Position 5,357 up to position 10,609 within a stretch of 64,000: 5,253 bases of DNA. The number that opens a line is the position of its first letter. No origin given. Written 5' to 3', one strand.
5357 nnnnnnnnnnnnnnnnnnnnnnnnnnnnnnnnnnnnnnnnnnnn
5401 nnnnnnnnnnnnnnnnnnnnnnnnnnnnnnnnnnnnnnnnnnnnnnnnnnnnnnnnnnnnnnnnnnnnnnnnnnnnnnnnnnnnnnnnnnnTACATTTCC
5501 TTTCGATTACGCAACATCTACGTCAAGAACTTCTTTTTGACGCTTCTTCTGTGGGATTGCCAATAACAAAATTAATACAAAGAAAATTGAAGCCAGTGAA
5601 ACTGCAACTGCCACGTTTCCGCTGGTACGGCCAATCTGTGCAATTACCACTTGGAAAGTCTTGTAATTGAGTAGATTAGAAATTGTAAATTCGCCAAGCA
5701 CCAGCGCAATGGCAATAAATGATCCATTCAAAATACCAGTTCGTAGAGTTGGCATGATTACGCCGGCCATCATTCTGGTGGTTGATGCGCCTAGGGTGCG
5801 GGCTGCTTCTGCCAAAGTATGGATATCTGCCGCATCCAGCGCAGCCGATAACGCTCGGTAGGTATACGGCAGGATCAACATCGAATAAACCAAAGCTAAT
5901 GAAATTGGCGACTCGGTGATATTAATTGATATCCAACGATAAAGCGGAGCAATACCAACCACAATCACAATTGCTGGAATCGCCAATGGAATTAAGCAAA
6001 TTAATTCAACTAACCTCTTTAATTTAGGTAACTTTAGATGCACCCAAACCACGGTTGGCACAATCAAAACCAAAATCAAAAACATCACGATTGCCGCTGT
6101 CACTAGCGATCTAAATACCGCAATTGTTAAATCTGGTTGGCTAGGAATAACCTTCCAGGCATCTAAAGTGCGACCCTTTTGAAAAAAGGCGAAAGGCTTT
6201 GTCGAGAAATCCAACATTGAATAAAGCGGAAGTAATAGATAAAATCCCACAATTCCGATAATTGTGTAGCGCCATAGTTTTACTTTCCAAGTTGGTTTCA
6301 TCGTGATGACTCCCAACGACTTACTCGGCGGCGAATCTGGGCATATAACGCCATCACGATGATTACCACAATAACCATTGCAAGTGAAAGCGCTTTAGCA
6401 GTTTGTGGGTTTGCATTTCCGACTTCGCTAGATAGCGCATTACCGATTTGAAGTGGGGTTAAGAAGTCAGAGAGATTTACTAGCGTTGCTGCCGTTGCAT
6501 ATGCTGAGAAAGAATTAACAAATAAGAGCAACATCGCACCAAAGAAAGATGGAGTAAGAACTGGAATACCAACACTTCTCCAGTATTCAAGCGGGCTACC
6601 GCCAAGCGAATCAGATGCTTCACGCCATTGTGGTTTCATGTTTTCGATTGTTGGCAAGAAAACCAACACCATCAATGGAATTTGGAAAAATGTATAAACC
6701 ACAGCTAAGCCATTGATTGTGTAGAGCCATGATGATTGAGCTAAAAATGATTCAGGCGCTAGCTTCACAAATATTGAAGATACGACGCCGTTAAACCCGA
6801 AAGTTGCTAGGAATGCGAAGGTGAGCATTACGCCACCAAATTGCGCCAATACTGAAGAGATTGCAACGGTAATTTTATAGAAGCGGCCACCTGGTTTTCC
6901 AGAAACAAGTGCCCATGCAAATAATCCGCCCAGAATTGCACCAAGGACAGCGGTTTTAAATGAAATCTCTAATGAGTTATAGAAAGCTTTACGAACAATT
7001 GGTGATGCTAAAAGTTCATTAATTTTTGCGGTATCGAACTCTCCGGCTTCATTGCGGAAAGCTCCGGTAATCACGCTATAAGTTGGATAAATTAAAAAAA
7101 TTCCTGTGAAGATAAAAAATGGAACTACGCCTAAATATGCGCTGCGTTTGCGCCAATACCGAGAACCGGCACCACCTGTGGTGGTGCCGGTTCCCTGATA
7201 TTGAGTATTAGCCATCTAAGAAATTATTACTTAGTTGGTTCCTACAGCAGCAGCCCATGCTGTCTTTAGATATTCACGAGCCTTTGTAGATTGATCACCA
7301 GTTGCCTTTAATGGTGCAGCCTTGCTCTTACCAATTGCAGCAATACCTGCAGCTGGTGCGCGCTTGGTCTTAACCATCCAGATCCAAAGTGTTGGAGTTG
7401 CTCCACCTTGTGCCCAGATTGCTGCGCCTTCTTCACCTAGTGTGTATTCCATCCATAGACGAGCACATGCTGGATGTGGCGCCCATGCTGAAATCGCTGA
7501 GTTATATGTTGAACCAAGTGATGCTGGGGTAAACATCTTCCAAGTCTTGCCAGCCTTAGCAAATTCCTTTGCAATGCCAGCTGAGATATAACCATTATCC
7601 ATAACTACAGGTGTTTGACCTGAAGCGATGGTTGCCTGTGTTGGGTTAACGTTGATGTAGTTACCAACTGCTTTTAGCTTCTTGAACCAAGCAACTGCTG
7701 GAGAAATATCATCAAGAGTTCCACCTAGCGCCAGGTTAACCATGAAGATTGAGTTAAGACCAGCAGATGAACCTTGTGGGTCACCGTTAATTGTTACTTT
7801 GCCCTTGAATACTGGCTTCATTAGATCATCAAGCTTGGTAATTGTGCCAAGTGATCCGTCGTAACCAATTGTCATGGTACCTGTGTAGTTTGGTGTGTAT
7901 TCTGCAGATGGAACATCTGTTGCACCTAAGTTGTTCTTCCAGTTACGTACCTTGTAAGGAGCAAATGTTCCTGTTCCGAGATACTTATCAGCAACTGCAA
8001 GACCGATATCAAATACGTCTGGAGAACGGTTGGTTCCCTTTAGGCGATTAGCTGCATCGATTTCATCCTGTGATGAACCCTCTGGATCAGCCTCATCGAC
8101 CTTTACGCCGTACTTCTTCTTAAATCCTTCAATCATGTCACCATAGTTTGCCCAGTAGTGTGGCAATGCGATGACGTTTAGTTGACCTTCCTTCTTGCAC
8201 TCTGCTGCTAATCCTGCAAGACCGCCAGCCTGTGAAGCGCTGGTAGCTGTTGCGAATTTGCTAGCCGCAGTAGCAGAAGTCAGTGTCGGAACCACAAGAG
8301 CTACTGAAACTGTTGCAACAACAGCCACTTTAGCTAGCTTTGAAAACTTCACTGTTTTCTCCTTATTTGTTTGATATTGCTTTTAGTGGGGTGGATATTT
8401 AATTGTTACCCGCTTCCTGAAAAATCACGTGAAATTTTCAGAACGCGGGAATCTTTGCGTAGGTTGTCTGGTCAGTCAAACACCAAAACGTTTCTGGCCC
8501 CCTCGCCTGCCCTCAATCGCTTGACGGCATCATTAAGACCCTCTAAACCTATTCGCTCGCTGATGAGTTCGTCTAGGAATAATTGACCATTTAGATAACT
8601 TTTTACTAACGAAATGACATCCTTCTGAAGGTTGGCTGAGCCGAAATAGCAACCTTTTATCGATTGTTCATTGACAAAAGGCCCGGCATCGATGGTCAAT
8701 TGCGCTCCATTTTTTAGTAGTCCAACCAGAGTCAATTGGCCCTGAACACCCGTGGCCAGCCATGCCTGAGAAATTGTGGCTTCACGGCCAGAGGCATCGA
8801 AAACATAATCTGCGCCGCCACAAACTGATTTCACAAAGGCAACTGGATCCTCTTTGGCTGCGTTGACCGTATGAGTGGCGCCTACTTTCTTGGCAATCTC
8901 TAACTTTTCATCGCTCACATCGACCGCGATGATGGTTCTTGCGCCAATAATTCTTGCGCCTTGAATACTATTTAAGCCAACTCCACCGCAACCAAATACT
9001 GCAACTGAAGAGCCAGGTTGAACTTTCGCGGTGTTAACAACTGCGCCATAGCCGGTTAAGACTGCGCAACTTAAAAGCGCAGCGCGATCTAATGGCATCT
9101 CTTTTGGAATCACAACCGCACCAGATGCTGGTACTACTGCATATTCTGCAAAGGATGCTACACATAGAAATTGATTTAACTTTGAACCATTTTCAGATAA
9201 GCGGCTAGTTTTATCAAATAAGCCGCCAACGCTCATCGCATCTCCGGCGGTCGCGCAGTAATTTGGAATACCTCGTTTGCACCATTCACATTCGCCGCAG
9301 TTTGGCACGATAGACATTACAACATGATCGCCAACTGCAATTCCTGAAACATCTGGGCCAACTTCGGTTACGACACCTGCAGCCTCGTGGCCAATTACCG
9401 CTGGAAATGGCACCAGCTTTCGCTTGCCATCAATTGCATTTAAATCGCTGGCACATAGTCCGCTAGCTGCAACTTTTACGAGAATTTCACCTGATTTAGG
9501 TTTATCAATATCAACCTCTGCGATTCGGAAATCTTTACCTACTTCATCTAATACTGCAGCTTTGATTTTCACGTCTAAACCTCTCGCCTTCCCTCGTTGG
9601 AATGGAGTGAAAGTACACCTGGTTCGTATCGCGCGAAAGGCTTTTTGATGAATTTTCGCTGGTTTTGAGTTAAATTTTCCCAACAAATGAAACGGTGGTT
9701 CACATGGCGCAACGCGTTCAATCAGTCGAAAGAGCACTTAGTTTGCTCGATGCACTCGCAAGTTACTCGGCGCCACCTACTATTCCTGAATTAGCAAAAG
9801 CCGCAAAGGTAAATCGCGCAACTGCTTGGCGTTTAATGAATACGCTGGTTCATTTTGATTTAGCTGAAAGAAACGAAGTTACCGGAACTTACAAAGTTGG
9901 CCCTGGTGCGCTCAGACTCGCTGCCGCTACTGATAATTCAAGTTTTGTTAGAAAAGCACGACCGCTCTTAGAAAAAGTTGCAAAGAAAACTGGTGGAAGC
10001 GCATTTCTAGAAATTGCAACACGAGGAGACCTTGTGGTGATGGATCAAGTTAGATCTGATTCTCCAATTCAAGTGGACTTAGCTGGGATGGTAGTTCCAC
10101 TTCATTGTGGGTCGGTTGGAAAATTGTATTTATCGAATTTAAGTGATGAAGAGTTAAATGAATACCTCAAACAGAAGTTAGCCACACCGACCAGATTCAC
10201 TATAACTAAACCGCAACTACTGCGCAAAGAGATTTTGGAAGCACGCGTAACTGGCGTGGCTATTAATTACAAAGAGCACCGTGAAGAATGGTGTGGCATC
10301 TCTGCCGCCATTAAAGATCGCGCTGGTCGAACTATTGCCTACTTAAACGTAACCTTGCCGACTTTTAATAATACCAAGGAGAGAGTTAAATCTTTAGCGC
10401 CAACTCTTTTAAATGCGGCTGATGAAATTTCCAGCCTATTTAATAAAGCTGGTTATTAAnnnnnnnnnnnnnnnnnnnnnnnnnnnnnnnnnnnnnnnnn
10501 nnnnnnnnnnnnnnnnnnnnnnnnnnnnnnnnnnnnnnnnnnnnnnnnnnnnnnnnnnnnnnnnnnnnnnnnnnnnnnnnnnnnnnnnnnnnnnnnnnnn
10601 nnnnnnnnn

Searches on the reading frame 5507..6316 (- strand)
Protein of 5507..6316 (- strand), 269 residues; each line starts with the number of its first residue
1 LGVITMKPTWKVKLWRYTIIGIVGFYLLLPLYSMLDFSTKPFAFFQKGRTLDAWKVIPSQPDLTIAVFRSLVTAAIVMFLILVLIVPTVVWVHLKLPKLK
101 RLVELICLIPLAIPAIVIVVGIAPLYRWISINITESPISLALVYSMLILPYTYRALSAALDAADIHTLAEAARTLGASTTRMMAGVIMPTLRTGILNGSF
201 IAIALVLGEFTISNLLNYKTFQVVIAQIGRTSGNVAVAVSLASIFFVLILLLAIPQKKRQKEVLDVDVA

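Call 23: search_protein_families(library=pfam, proteins=[window:5507-6316:-], max_evalue=0.00001)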
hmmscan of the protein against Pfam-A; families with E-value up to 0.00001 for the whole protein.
window:5507-6316:- (269 aa): 1 family
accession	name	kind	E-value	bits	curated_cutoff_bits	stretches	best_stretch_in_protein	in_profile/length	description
PF00528.27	BPD_transp_1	-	3.7e-07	30.5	26.4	1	97-253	14-172/184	Binding-protein-dependent transport system inner membrane component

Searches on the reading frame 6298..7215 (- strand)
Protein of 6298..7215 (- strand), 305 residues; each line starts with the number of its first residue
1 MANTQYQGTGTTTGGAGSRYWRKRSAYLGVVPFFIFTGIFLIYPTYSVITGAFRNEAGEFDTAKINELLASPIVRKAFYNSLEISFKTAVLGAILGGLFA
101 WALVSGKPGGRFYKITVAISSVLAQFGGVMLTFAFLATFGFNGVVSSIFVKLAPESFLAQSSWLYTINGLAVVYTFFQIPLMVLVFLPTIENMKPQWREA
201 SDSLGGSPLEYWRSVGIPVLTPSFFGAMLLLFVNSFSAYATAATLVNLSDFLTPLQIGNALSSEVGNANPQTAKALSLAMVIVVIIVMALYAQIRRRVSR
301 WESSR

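Call 23: search_protein_families(library=pfam, proteins=[window:6298-7215:-], max_evalue=0.00001)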
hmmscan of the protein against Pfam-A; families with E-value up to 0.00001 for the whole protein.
window:6298-7215:- (305 aa): 1 family
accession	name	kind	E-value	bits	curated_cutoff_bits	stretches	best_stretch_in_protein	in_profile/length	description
PF00528.27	BPD_transp_1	-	8.7e-06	26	26.4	1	103-299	6-183/184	Binding-protein-dependent transport system inner membrane component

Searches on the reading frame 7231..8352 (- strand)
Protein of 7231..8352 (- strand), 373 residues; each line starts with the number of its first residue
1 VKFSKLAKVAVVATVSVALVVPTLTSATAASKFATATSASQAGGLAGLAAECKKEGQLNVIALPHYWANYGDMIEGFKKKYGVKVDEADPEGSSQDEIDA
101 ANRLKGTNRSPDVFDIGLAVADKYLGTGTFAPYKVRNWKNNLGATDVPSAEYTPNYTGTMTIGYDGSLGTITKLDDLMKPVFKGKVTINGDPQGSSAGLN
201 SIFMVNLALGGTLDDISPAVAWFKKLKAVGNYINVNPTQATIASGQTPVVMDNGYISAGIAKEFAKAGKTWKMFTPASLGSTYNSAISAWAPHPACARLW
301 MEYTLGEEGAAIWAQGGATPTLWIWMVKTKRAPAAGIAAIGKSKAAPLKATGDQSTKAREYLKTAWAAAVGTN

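Call 23: search_protein_families(library=pfam, proteins=[window:7231-8352:-], max_evalue=0.00001)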
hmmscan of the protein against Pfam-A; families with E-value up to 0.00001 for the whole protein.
window:7231-8352:- (373 aa): 2 families
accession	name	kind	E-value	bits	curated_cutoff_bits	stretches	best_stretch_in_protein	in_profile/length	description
PF13343.11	SBP_bac_6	-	1.3e-12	48.2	24.6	1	111-321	4-219/245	Bacterial extracellular solute-binding protein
PF13531.11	SBP_bac_11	-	6.9e-08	33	25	1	72-317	15-225/227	Bacterial extracellular solute-binding protein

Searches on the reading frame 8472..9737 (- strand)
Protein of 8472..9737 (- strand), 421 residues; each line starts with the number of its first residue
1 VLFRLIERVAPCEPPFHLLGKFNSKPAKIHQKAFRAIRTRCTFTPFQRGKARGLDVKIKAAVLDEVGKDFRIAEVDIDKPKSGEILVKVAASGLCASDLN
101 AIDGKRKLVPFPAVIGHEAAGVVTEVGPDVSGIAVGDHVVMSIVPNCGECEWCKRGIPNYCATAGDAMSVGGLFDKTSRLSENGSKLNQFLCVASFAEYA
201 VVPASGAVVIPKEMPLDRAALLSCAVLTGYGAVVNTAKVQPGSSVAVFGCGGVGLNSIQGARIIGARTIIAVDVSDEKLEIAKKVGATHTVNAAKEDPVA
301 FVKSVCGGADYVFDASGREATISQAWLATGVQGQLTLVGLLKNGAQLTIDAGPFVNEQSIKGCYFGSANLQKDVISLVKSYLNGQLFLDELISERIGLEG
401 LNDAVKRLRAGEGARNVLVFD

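Call 21: search_protein_families(library=pfam, proteins=[window:8472-9737:-], max_evalue=0.00001)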
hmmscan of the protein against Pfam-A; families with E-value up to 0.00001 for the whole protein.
window:8472-9737:- (421 aa): 3 families
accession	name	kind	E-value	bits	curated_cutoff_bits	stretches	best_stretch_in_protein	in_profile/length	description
PF00107.32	ADH_zinc_N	-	6.5e-28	97.7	31.8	1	252-379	1-128/129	Zinc-binding dehydrogenase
PF08240.17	ADH_N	-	4.4e-27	94.8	23.5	1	82-211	2-103/104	Alcohol dehydrogenase GroES-like domain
PF16912.11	Glu_dehyd_C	-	6.6e-10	39.2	34.9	1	236-406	26-199/211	Glucose dehydrogenase C-terminus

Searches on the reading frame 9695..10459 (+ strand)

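Call 21: search_protein_families(library=pfam, proteins=[window:9695-10459:+], max_evalue=0.00001)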
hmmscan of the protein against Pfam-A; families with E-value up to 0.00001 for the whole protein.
window:9695-10459:+ (254 aa): 2 families
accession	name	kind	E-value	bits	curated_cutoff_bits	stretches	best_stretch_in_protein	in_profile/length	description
PF01614.24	IclR_C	-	2.8e-30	105.6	24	1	78-246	3-173/174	Bacterial transcriptional regulator IclR C-terminal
PF09339.16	HTH_IclR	-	9.1e-11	41.8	22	1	10-60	1-51/52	IclR helix-turn-helix domain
